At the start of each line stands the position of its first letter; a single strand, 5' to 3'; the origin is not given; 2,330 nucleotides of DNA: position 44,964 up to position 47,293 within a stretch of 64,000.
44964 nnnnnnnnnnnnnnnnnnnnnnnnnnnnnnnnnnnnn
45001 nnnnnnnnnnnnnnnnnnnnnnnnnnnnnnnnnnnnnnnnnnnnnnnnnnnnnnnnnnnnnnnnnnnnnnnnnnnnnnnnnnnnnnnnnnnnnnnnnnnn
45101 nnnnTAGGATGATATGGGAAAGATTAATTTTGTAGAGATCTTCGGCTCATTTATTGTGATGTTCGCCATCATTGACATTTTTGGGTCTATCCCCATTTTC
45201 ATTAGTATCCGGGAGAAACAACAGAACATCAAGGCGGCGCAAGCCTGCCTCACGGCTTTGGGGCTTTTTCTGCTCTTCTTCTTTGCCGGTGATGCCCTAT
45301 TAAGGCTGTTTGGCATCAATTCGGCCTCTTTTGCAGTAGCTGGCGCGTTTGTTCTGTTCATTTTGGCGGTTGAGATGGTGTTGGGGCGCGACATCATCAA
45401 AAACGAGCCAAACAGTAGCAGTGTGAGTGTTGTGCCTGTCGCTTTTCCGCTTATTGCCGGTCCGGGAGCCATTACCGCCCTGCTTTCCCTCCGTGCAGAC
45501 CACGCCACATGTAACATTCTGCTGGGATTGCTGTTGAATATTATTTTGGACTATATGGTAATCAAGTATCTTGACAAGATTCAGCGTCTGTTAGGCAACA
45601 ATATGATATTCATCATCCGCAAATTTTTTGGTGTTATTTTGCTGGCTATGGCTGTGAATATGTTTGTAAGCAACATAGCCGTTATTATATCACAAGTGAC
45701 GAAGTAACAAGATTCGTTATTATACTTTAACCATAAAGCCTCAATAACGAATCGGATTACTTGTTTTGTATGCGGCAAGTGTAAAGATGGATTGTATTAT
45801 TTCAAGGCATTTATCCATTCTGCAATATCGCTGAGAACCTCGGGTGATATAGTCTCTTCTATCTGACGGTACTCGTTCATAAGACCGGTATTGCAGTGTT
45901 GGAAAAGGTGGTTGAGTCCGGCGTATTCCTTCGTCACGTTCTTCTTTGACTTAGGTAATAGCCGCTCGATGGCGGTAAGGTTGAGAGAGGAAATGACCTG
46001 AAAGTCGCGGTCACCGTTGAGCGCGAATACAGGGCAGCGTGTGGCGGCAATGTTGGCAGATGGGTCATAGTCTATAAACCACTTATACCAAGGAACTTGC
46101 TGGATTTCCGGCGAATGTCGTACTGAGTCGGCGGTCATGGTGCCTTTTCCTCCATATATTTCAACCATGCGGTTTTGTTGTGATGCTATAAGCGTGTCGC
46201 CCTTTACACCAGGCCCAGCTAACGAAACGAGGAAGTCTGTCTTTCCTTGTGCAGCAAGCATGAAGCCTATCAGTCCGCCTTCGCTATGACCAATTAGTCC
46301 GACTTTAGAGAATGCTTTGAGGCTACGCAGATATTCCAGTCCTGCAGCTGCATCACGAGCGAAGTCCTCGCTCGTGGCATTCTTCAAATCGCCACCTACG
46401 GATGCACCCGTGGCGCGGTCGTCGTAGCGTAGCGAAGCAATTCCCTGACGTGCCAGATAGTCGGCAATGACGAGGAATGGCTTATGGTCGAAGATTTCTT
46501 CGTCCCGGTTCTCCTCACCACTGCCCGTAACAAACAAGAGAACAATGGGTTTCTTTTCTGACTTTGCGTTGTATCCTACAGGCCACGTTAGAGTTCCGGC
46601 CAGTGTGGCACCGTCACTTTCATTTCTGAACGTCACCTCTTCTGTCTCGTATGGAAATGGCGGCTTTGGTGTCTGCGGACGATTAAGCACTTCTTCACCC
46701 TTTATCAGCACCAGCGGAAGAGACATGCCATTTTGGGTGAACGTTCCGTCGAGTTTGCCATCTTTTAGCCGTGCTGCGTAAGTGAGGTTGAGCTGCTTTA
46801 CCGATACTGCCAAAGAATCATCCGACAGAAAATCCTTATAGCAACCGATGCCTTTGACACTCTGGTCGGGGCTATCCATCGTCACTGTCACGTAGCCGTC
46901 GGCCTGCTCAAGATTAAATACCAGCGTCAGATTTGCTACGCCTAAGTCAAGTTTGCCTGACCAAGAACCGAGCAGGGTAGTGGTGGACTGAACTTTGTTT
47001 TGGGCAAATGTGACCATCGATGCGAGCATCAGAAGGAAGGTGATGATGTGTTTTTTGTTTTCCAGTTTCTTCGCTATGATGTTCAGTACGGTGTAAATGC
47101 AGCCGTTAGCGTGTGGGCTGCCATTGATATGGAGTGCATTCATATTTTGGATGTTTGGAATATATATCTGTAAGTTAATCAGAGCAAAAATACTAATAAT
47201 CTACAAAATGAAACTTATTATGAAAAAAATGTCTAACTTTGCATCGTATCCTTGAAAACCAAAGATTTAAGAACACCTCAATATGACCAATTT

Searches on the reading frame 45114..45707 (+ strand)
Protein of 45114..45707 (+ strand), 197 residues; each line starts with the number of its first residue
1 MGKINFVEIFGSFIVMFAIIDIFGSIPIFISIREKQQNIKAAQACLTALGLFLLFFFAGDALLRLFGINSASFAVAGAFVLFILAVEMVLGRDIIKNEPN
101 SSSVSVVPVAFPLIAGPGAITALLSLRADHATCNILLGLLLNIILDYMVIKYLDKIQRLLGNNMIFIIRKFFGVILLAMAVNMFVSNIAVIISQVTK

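Call 8: search_protein_families(library=pfam, proteins=[window:45114-45704:+], max_evalue=0.01)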
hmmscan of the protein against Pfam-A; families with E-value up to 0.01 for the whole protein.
window:45114-45704:+ (197 aa): 1 family
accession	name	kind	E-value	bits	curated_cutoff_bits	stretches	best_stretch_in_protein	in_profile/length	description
PF01914.23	MarC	-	2e-33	116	23.9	1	7-191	2-202/203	MarC family integral membrane protein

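Call 9: search_protein_families(library=ncbifam, proteins=[window:45114-45704:+], max_evalue=0.01)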
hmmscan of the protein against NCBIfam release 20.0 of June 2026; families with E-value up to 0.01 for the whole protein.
window:45114-45704:+ (197 aa): 4 families
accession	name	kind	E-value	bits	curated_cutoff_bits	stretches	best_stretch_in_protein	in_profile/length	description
TIGR00427.1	TIGR00427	subfamily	1.4e-28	100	99.2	1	9-186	7-199/201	NAAT family transporter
NF008320.0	PRK11111.1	equivalog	8e-25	87.4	216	1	5-195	7-213/215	YchE family NAAT transporter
NF008010.0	PRK10739.1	equivalog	4.7e-20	72.4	215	1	8-190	3-193/197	YhgN family NAAT transporter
NF008228.0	PRK10995.1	equivalog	3.1e-14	52.7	162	1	12-195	11-220/223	MarC family NAAT transporter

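Call 24: find_encoding_contigs(protein=window:45114-45707:+, flank=6000, max_places=8)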
Protein window:45114-45707:+ (197 aa): 20 contigs read that carry it; 8 places shown.
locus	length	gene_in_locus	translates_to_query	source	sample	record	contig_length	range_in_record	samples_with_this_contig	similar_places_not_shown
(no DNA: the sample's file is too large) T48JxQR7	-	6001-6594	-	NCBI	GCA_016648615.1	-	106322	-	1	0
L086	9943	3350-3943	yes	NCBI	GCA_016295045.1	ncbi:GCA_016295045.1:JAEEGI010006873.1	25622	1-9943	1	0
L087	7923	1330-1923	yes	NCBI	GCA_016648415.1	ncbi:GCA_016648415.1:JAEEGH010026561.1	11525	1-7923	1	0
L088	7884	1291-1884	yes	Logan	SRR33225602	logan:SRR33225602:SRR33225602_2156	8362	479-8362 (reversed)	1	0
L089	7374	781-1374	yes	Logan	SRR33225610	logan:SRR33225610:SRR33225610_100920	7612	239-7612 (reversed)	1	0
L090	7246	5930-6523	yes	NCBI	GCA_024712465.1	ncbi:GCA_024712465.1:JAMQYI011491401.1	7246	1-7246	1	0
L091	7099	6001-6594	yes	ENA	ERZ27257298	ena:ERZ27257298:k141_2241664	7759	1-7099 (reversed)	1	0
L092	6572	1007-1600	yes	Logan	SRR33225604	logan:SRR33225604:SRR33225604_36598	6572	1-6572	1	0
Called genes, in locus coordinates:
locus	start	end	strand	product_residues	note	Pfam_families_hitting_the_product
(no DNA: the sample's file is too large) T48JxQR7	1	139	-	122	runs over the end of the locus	PF04342:DMT_6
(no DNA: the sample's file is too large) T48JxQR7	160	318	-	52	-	-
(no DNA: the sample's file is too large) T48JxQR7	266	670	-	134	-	-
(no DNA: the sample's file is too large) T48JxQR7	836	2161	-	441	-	PF00328:His_Phos_2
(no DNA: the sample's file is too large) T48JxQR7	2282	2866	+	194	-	PF03734:YkuD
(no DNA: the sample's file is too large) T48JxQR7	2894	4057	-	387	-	PF00465:Fe-ADH, PF13685:Fe-ADH_2 (weak), PF25137:ADH_Fe_C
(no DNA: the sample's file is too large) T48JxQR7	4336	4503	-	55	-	-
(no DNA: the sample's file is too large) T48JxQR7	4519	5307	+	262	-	PF02550:AcetylCoA_hydro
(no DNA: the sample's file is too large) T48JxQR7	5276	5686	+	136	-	PF13336:AcetylCoA_hyd_C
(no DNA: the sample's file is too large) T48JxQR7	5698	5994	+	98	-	-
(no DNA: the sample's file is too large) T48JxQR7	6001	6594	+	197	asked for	PF01914:MarC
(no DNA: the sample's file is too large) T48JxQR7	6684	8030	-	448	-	PF01738:DLH (faint), PF00561:Abhydrolase_1 (faint), PF12146:Hydrolase_4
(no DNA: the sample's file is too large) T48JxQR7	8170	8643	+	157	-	-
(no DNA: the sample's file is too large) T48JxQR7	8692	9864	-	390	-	PF17820:PDZ_6 (weak)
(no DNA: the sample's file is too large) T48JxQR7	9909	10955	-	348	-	PF14289:DUF4369, PF00578:AhpC-TSA, PF08534:Redoxin (weak), PF00085:Thioredoxin (weak), PF13905:Thioredoxin_8 (weak)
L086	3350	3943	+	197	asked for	PF01914:MarC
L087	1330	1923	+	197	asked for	PF01914:MarC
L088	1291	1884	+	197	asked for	PF01914:MarC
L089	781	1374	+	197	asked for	PF01914:MarC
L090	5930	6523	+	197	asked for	PF01914:MarC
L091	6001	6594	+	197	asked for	PF01914:MarC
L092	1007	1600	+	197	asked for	PF01914:MarC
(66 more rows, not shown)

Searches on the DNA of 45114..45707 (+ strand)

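Call 42: search_rna_families(sources=[L093, L097, L099, L081, L090, L064, L074, L001, L016, L002, L059], threshold=gathering)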
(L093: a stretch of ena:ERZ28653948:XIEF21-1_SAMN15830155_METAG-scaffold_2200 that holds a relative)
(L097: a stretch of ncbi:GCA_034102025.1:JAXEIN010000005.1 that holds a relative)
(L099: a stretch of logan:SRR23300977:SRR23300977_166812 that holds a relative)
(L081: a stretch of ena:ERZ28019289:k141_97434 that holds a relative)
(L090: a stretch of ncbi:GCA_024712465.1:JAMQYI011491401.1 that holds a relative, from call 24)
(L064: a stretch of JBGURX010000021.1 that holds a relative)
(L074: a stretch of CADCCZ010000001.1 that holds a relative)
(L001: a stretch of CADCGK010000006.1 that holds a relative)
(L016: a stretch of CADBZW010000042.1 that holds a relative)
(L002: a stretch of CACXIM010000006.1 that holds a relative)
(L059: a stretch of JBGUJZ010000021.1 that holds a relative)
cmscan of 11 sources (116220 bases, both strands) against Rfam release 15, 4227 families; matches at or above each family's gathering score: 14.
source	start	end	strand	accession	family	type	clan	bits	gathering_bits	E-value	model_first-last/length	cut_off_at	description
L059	1219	1415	-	RF00174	Cobalamin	Cis-reg; riboswitch;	CL00101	110.8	31.5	1.2e-26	1-189/189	no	Cobalamin riboswitch aptamer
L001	4790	4970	+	RF00174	Cobalamin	Cis-reg; riboswitch;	CL00101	110.7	31.5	1.3e-26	1-189/189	no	Cobalamin riboswitch aptamer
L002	7086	7268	+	RF00174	Cobalamin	Cis-reg; riboswitch;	CL00101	110.4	31.5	1.6e-26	1-189/189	no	Cobalamin riboswitch aptamer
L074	4704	4881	+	RF00174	Cobalamin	Cis-reg; riboswitch;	CL00101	106.1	31.5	2.6e-25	1-189/189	no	Cobalamin riboswitch aptamer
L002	4706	4890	+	RF00174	Cobalamin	Cis-reg; riboswitch;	CL00101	103.8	31.5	1.3e-24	1-189/189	no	Cobalamin riboswitch aptamer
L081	5789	5973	+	RF00174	Cobalamin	Cis-reg; riboswitch;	CL00101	103.2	31.5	1.9e-24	1-189/189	no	Cobalamin riboswitch aptamer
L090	4007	4184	+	RF00174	Cobalamin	Cis-reg; riboswitch;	CL00101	97.4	31.5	8.6e-23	1-189/189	no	Cobalamin riboswitch aptamer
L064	4716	4892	+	RF00174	Cobalamin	Cis-reg; riboswitch;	CL00101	96.7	31.5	1.3e-22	1-189/189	no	Cobalamin riboswitch aptamer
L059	1449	1641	+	RF00174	Cobalamin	Cis-reg; riboswitch;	CL00101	95.2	31.5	3.6e-22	1-189/189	no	Cobalamin riboswitch aptamer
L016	4362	4530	-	RF00174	Cobalamin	Cis-reg; riboswitch;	CL00101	91.1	31.5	5.3e-21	1-189/189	no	Cobalamin riboswitch aptamer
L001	10210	10282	+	RF00005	tRNA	Gene; tRNA;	CL00001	67.2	29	3.4e-12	1-71/71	no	tRNA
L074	7927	7999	+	RF00005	tRNA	Gene; tRNA;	CL00001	65.5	29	9.7e-12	1-71/71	no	tRNA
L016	4611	4807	+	RF00174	Cobalamin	Cis-reg; riboswitch;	CL00101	57.4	31.5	2.3e-11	1-189/189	no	Cobalamin riboswitch aptamer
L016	7496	7687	+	RF00174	Cobalamin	Cis-reg; riboswitch;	CL00101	54.6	31.5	1.5e-10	1-189/189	no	Cobalamin riboswitch aptamer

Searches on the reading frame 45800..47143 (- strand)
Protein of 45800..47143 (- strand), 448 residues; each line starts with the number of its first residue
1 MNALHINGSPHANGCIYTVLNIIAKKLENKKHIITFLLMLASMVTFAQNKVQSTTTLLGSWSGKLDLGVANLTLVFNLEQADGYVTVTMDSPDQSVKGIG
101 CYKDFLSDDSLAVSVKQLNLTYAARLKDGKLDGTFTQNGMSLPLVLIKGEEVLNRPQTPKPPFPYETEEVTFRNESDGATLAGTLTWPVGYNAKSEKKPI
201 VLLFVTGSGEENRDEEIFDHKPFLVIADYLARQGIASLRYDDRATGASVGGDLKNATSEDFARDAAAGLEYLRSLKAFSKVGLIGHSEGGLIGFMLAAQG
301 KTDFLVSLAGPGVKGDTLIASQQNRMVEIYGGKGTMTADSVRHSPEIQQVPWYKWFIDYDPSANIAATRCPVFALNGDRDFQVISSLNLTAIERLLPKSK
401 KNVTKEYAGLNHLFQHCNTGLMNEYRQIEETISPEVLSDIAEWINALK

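Call 8: search_protein_families(library=pfam, proteins=[window:45800-47143:-], max_evalue=0.01)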
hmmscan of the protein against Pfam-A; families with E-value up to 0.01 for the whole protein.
window:45800-47143:- (448 aa): 7 families
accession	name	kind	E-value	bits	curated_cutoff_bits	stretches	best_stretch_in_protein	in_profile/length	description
PF12146.15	Hydrolase_4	-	4.9e-09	36.3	27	1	226-318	23-116/239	Serine aminopeptidase, S33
PF01738.24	DLH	-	9.7e-07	29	21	1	225-307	45-126/217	Dienelactone hydrolase family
PF00561.26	Abhydrolase_1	-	2.4e-05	24.6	25.8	1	223-300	16-90/245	alpha/beta hydrolase fold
PF00326.27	Peptidase_S9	-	3.3e-05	23.9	22.6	1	256-427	39-201/213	Prolyl oligopeptidase family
PF12697.13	Abhydrolase_6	-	0.0012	20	26.3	1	215-329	11-94/217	Alpha/beta hydrolase family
PF08840.17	BAAT_C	-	0.0027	18.2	20.9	1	269-398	10-142/210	BAAT / Acyl-CoA thioester hydrolase C terminal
PF02129.25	Peptidase_S15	-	0.003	17.7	23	1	177-301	1-117/262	X-Pro dipeptidyl-peptidase (S15 family)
